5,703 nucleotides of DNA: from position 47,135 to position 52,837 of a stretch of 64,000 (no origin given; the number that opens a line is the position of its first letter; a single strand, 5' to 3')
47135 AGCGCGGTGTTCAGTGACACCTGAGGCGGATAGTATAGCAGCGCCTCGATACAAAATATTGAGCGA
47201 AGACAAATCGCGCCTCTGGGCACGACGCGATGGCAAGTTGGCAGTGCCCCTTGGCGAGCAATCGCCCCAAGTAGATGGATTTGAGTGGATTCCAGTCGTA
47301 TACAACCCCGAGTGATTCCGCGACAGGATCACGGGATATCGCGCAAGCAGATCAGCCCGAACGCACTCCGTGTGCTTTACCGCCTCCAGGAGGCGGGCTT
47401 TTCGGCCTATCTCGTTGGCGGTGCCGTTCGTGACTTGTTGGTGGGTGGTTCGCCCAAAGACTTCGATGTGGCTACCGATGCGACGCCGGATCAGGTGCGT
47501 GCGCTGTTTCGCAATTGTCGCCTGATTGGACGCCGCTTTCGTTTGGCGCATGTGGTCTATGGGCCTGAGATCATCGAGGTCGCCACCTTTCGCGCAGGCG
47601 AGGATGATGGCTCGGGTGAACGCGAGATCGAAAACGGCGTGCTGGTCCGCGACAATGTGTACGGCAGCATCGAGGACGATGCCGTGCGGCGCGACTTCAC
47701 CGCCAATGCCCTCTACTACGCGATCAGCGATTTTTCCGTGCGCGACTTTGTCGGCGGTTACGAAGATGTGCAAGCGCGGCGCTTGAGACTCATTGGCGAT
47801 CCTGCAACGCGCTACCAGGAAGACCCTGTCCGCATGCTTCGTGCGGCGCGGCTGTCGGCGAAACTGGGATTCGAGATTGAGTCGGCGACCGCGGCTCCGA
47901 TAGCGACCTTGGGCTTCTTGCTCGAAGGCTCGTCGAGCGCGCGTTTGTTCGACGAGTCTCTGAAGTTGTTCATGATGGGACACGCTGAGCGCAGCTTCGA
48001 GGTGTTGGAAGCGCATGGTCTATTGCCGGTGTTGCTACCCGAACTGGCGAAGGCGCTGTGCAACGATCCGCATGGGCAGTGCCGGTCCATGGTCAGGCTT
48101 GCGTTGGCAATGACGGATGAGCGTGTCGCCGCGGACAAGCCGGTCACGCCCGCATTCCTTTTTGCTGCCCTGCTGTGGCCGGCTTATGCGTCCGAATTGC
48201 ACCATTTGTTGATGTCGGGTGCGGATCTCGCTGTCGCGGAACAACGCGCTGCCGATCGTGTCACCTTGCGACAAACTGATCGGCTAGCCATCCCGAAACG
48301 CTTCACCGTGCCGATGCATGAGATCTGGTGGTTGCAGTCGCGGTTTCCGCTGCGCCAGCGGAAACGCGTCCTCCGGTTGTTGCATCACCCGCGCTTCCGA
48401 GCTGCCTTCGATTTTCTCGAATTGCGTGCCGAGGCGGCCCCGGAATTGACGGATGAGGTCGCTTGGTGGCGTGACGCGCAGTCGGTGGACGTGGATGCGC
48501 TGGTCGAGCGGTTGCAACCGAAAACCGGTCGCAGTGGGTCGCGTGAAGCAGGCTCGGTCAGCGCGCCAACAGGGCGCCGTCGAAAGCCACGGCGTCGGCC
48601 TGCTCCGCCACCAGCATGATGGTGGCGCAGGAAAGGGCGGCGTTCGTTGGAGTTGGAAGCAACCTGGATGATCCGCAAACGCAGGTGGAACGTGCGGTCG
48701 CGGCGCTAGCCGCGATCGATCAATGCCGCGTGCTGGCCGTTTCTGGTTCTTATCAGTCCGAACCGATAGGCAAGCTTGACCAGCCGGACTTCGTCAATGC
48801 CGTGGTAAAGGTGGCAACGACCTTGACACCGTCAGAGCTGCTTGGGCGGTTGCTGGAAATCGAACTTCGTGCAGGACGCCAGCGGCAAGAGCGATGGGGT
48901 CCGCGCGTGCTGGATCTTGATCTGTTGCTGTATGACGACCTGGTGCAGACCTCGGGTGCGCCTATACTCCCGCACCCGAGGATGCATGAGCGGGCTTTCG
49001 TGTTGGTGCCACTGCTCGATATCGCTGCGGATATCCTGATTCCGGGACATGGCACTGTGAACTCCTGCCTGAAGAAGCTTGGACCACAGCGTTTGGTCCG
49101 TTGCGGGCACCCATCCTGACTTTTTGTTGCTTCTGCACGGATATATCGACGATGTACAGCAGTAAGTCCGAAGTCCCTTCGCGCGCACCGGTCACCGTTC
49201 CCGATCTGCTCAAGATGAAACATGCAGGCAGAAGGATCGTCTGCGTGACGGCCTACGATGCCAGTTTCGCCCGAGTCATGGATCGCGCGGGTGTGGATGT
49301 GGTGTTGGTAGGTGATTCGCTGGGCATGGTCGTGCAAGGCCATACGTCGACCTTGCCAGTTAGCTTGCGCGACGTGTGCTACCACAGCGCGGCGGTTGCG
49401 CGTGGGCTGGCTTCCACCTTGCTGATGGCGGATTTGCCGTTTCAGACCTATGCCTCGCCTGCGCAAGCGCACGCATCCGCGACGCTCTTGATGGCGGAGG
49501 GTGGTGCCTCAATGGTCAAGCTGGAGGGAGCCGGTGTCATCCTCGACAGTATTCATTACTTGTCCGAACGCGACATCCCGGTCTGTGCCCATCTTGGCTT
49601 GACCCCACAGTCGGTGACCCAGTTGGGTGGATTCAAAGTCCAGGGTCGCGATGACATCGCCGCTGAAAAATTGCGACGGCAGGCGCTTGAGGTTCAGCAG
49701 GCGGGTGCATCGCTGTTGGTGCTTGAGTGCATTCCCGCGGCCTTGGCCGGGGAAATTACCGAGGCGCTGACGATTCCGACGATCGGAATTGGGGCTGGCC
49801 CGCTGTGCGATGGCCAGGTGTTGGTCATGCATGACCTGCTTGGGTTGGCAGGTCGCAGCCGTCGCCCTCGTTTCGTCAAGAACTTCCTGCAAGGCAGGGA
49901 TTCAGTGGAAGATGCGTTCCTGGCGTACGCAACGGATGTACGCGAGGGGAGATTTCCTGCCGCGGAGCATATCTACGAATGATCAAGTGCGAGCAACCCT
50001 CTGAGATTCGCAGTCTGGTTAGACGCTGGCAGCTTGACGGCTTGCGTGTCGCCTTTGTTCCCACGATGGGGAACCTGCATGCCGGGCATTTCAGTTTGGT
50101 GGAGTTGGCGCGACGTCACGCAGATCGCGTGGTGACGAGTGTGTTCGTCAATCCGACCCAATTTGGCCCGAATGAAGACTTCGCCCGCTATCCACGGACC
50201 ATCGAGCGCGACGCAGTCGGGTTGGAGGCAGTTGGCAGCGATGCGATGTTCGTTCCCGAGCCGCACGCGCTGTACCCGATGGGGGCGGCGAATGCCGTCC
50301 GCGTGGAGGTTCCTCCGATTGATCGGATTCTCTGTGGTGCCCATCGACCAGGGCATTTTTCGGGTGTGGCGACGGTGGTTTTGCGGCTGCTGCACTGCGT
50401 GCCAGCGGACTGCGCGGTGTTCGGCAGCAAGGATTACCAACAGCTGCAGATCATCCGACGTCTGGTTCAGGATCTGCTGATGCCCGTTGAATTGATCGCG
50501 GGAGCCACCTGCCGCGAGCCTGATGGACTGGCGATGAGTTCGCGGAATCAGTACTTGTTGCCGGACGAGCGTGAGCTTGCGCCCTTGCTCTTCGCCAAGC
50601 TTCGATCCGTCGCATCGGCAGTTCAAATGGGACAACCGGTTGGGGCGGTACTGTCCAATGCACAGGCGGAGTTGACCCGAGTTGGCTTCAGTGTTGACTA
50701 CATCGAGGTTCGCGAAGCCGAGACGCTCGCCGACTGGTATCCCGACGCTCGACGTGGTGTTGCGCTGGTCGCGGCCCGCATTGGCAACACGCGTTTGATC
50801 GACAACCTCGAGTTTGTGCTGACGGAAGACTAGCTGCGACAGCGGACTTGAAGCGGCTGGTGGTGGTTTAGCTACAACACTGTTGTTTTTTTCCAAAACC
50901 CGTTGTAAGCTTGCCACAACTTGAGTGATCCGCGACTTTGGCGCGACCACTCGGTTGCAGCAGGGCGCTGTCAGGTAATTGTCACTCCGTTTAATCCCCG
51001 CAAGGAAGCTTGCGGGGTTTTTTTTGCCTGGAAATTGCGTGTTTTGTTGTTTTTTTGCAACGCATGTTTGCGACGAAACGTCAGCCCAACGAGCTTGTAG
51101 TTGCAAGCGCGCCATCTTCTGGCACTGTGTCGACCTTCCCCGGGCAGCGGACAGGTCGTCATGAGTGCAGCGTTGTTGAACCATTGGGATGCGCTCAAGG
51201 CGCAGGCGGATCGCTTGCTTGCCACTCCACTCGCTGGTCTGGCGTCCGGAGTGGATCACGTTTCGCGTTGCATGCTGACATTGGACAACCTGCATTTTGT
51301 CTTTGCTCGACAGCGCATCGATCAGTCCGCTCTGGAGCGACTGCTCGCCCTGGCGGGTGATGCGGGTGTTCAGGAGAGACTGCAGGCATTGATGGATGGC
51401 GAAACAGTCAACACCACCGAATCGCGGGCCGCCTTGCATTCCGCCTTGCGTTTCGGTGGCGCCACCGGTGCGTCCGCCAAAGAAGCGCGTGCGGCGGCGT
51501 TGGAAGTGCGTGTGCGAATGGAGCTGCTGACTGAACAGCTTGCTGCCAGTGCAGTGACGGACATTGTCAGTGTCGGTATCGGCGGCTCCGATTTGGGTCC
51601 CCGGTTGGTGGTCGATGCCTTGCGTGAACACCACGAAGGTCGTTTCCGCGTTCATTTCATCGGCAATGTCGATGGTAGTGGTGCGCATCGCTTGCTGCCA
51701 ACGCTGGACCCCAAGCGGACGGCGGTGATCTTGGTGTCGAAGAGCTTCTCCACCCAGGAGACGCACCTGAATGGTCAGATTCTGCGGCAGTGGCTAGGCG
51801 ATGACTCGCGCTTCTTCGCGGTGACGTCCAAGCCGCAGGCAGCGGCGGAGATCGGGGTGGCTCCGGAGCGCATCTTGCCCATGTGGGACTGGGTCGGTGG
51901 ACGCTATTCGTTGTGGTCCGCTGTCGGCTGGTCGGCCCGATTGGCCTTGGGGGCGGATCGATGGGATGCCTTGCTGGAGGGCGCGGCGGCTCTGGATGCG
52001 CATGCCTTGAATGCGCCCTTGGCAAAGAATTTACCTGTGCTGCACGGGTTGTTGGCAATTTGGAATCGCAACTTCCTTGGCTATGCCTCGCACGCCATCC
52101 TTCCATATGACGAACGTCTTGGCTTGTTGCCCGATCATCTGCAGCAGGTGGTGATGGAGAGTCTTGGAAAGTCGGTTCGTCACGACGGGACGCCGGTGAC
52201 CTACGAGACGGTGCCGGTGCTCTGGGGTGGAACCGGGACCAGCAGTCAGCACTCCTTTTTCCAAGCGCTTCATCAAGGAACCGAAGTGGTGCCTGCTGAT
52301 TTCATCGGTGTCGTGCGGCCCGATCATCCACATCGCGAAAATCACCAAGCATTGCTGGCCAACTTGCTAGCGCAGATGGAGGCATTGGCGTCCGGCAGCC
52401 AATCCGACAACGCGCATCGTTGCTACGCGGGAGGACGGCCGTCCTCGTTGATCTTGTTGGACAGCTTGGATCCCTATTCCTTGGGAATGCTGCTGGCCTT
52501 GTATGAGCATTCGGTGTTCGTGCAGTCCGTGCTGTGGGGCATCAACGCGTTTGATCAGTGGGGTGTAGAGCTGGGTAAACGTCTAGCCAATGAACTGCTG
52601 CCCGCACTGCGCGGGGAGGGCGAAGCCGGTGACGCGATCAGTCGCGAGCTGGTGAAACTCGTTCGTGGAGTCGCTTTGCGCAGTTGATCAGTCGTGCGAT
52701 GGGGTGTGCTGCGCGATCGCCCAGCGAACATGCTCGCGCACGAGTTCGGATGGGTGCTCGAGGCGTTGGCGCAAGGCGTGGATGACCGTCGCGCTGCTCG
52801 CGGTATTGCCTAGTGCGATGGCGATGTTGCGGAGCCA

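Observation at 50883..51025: Candidate ~108-nt sRNA with its own promoter and terminator between panC and pgi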

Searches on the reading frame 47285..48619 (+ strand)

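Call 89: search_protein_families(library=pfam, proteins=[window:47285-48619:+], max_evalue=0.00001)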
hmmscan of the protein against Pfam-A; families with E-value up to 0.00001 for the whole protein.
window:47285-48619:+ (444 aa): 3 families
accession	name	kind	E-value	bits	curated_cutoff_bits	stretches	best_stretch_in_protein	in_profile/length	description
PF01743.26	PolyA_pol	-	2.7e-35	121.9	23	1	41-168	1-126/126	Poly A polymerase head domain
PF12626.12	PolyA_pol_arg_C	-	1.2e-30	106.4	22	1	314-438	4-119/119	Polymerase A arginine-rich C-terminus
PF12627.12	PolyA_pol_RNAbd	-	9.1e-18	64.2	22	1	195-257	1-63/64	Probable RNA and SrmB- binding site of polymerase A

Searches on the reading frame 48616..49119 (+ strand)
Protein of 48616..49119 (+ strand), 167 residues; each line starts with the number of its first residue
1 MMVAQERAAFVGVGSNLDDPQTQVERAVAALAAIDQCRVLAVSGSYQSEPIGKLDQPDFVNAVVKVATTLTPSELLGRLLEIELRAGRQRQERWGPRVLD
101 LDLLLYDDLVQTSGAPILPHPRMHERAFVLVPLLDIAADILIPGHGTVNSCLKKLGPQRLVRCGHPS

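Call 89: search_protein_families(library=pfam, proteins=[window:48616-49119:+], max_evalue=0.00001)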
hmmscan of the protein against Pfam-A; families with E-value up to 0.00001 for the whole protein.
window:48616-49119:+ (167 aa): 1 family
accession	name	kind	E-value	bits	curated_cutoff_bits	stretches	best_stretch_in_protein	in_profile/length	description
PF01288.25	HPPK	-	8e-40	136.3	25.7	1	10-137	1-115/116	7,8-dihydro-6-hydroxymethylpterin-pyrophosphokinase (HPPK)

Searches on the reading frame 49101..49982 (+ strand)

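Call 89: search_protein_families(library=pfam, proteins=[window:49101-49982:+], max_evalue=0.00001)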
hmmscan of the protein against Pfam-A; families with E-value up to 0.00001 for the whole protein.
window:49101-49982:+ (293 aa): 1 family
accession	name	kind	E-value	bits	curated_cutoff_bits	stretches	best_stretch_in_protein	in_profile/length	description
PF02548.21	Pantoate_transf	-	7e-106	353.8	28.7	1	31-287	2-258/259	Ketopantoate hydroxymethyltransferase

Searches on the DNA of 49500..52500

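Call 3: search_rna_families(source=window, start=49500, end=52500, threshold=evalue, max_evalue=10, show_alignments=3)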
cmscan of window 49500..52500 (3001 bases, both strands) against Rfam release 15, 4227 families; matches with E-value up to 10: 7.
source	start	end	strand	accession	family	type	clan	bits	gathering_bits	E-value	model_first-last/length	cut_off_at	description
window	50973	51025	+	RF02399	NsiR1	Gene; sRNA;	-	20.8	39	0.58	1-60/60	no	Nitrogen stress-induced RNA 1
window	50955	51033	+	RF01719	Pseudomon-1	Gene; sRNA;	-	20.2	50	0.77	1-116/116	no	Pseudomon-1/ErsA RNA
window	50708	50808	+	RF02237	asX3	Gene; sRNA;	-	19.8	40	0.48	1-182/182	no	Xanthomonas sRNA asX3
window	50980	51025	+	RF02278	Betaproteobacteria_toxic_sRNA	Gene; sRNA;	-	19.7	50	0.9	1-64/64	no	Betaproteobacteria toxic small RNA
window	50989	51030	-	RF01323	CRISPR-DR10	Gene; CRISPR;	-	19.3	39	0.63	1-37/37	no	CRISPR RNA direct repeat element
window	50929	51025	+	RF02837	anti-hemB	Gene; sRNA;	-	18.3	49.5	0.48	1-81/81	no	Burkholderia RNA 7 (anti-hemB)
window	50997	51051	-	RF01407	STnc560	Gene; sRNA;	-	14.6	55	6.5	71-125/214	no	STnc560 Hfq binding RNA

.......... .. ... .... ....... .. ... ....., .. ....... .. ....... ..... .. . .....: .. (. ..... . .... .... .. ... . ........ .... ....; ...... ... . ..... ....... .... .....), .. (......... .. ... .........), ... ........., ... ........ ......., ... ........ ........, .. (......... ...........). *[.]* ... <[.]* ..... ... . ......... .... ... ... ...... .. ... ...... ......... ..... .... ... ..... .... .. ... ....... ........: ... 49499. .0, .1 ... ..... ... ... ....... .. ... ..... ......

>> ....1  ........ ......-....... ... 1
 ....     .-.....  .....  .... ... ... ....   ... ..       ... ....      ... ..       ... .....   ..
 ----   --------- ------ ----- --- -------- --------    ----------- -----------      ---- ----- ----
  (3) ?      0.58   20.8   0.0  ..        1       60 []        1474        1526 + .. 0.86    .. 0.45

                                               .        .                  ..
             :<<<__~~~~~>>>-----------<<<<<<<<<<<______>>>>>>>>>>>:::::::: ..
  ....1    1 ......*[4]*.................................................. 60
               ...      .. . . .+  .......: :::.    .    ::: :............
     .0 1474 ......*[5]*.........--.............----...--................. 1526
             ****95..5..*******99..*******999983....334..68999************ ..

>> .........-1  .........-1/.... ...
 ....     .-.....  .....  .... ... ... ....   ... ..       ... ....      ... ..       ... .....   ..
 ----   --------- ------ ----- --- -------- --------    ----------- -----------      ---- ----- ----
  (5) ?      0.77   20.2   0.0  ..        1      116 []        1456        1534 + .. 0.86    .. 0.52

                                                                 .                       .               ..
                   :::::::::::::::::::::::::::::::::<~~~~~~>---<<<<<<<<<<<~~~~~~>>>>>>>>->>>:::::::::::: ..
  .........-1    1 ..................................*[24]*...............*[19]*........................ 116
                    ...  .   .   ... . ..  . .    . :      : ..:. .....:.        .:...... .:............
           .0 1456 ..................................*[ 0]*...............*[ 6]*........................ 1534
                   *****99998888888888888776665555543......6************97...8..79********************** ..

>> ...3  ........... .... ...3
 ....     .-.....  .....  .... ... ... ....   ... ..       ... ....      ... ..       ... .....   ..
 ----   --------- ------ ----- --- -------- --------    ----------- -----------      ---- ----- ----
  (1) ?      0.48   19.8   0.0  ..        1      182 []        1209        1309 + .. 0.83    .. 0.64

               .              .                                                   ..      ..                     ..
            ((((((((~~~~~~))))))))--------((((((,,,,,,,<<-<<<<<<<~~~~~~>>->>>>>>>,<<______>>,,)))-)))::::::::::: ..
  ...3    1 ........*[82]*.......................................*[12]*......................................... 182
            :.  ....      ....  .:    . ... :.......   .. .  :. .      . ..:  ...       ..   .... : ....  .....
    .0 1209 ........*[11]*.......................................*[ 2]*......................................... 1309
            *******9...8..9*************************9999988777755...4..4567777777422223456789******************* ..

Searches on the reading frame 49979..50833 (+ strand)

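Call 89: search_protein_families(library=pfam, proteins=[window:49979-50833:+], max_evalue=0.00001)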
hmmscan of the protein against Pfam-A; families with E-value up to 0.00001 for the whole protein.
window:49979-50833:+ (284 aa): 1 family
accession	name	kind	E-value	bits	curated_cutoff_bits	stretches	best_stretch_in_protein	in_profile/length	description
PF02569.21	Pantoate_ligase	-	5.3e-96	321.3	20.7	1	5-277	4-267/268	Pantoate-beta-alanine ligase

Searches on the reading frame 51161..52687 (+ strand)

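Call 89: search_protein_families(library=pfam, proteins=[window:51161-52687:+], max_evalue=0.00001)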
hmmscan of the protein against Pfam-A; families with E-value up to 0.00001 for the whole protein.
window:51161-52687:+ (508 aa): 1 family
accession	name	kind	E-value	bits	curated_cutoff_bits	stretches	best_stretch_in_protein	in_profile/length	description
PF00342.24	PGI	-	2.3e-139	465.6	22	1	48-486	2-472/486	Phosphoglucose isomerase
